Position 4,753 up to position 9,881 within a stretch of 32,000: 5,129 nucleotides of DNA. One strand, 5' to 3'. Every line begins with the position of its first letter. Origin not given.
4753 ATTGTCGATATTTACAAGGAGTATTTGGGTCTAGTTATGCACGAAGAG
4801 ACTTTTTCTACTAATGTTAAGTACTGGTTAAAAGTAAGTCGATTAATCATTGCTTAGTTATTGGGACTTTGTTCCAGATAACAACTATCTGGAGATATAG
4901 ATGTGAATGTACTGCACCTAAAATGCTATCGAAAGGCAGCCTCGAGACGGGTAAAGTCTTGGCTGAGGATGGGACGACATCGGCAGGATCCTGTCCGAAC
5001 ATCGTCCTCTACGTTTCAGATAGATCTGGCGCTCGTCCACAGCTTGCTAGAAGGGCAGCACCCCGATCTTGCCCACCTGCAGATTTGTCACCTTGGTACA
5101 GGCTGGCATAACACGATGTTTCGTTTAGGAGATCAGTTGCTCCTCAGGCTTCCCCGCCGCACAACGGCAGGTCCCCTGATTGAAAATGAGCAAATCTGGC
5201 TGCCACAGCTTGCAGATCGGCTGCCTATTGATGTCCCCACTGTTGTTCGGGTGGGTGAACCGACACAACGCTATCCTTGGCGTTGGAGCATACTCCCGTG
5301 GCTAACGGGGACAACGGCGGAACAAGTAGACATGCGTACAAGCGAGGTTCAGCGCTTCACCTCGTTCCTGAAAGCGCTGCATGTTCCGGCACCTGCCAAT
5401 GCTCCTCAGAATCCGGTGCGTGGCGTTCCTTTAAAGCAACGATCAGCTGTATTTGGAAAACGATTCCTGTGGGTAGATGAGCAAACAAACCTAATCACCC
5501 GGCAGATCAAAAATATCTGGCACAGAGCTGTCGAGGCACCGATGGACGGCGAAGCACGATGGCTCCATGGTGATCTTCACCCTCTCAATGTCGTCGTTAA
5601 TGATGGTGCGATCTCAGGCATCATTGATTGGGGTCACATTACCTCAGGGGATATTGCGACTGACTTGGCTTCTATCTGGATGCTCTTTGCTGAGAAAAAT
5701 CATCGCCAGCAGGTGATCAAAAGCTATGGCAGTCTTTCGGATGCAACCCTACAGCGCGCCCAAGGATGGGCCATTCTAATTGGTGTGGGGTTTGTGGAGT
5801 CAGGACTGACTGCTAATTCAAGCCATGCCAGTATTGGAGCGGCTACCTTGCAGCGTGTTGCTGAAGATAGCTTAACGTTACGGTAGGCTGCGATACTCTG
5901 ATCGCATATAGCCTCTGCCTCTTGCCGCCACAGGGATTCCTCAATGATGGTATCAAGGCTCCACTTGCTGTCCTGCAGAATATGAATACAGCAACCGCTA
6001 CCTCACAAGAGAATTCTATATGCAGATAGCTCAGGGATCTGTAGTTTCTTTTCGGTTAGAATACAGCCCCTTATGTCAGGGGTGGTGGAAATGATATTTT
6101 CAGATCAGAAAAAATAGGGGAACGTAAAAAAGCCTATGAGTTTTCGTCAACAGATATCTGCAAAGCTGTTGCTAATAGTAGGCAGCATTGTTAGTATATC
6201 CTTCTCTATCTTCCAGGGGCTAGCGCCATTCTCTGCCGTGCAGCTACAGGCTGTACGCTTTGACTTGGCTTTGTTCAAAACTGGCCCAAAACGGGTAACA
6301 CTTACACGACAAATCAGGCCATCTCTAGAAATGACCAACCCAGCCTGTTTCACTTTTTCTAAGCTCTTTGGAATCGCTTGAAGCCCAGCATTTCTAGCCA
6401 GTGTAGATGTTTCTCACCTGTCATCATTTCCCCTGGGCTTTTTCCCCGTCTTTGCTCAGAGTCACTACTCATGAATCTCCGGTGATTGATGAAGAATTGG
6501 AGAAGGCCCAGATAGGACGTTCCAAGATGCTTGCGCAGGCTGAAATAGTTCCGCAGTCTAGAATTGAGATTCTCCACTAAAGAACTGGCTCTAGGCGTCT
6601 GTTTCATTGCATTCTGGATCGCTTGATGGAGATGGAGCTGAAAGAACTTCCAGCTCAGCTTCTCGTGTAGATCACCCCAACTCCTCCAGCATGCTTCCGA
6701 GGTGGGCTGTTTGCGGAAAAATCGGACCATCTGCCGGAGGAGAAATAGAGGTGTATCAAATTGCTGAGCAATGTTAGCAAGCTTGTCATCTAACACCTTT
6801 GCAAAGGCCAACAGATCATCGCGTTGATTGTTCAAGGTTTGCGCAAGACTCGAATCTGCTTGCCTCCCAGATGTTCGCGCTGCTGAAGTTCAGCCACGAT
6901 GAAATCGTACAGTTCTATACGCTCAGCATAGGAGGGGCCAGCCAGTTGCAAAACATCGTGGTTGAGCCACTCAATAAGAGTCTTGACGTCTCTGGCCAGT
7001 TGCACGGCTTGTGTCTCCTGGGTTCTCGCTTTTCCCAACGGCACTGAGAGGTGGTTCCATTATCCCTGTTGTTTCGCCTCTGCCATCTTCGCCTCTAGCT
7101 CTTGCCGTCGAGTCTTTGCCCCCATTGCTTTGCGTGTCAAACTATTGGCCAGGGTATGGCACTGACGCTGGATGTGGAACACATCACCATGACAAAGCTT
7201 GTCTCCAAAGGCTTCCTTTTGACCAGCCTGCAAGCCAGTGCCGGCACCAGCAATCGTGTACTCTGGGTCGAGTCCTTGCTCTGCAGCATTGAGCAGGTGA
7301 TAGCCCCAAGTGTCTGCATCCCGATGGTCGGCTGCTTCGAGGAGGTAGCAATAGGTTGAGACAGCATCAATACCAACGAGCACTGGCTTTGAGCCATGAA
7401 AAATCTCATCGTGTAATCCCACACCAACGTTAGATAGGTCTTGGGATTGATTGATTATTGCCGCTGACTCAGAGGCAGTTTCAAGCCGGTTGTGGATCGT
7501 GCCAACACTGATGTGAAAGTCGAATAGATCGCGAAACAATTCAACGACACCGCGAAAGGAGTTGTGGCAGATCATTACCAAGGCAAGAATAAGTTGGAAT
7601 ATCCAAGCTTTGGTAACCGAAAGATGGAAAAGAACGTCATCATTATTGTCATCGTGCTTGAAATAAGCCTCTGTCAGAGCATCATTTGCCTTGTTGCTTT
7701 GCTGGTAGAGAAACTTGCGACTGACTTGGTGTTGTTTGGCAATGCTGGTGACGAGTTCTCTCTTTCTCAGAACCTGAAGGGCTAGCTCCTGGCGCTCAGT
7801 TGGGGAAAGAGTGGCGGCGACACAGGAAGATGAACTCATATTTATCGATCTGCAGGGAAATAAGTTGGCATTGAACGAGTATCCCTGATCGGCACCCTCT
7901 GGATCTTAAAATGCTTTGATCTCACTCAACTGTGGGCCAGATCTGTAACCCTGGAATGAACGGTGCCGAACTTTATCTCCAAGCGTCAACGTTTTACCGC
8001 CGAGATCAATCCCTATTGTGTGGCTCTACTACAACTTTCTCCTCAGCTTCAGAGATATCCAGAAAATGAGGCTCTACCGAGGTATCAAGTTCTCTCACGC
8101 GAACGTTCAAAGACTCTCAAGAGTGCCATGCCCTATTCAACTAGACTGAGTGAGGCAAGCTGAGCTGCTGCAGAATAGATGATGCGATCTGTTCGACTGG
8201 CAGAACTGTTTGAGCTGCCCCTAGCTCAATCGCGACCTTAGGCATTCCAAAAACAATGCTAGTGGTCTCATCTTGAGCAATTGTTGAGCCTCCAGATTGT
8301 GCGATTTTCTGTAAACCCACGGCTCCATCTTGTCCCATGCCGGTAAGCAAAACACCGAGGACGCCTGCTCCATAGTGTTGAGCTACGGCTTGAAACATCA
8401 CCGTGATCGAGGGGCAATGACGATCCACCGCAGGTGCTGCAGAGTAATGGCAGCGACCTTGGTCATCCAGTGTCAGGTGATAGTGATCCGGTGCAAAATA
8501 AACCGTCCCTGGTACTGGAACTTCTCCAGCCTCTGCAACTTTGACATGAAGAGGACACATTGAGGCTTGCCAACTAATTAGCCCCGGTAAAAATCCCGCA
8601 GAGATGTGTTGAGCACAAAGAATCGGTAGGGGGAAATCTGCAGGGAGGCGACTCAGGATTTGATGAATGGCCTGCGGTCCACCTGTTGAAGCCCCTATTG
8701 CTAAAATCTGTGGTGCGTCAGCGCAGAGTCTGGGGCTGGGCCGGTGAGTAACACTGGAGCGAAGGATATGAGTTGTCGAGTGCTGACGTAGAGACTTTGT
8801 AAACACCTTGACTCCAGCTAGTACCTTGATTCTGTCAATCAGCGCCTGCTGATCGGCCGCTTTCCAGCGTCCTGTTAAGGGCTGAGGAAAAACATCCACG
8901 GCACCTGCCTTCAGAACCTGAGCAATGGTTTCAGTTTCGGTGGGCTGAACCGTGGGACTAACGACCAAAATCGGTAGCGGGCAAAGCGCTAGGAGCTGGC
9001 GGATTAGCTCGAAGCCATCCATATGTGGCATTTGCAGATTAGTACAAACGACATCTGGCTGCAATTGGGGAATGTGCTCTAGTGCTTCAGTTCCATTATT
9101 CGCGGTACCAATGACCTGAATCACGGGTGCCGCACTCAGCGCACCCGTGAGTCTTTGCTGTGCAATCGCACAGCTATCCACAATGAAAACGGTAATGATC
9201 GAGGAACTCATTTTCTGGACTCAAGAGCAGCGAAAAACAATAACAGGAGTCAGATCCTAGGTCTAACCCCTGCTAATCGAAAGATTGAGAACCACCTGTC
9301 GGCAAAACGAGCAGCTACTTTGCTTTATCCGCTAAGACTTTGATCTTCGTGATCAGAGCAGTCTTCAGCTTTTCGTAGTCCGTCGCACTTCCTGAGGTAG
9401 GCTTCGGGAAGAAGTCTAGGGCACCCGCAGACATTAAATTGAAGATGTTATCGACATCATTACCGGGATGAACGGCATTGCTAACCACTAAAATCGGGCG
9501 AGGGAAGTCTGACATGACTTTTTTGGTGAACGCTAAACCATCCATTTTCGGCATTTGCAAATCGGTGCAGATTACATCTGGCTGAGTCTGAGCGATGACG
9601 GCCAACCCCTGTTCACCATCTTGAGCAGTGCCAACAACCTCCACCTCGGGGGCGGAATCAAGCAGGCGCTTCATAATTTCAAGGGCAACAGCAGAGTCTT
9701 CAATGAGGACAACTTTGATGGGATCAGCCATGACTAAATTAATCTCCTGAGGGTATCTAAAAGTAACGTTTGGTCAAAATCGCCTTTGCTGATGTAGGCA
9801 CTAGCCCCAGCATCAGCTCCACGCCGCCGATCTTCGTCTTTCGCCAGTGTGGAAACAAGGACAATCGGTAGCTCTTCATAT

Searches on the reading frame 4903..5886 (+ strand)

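Call 90: search_protein_families(library=pfam, proteins=[window:4903-5886:+], max_evalue=0.001)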
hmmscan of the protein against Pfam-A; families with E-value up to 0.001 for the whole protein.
window:4903-5886:+ (327 aa): 2 families
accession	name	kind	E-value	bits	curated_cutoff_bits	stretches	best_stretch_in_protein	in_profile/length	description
PF01636.29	APH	-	8.8e-31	107.9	23.2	1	64-265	5-216/239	Phosphotransferase enzyme family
PF19974.5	TCAD9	-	0.00014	21.6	40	1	218-258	297-337/429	Ternary complex associated domain 9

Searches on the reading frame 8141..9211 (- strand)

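Call 90: search_protein_families(library=pfam, proteins=[window:8141-9211:-], max_evalue=0.001)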
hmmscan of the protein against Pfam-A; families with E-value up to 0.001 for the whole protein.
window:8141-9211:- (356 aa): 2 families
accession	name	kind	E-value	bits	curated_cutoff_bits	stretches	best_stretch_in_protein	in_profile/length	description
PF01339.22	CheB_methylest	-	2.9e-60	203.4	24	1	171-346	2-174/174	CheB methylesterase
PF00072.30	Response_reg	-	1.3e-14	54.7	30.2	1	8-111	1-100/111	Response regulator receiver domain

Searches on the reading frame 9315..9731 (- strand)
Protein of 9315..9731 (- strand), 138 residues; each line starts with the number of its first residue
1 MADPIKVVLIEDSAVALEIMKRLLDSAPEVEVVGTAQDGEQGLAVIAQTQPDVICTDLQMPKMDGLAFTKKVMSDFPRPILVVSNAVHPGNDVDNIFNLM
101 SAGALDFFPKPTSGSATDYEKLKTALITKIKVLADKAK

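Call 90: search_protein_families(library=pfam, proteins=[window:9315-9731:-], max_evalue=0.001)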
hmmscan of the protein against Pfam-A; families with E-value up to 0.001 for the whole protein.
window:9315-9731:- (138 aa): 1 family
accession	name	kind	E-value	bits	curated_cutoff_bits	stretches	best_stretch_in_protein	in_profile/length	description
PF00072.30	Response_reg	-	1.5e-18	67.4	30.2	1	7-113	1-102/111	Response regulator receiver domain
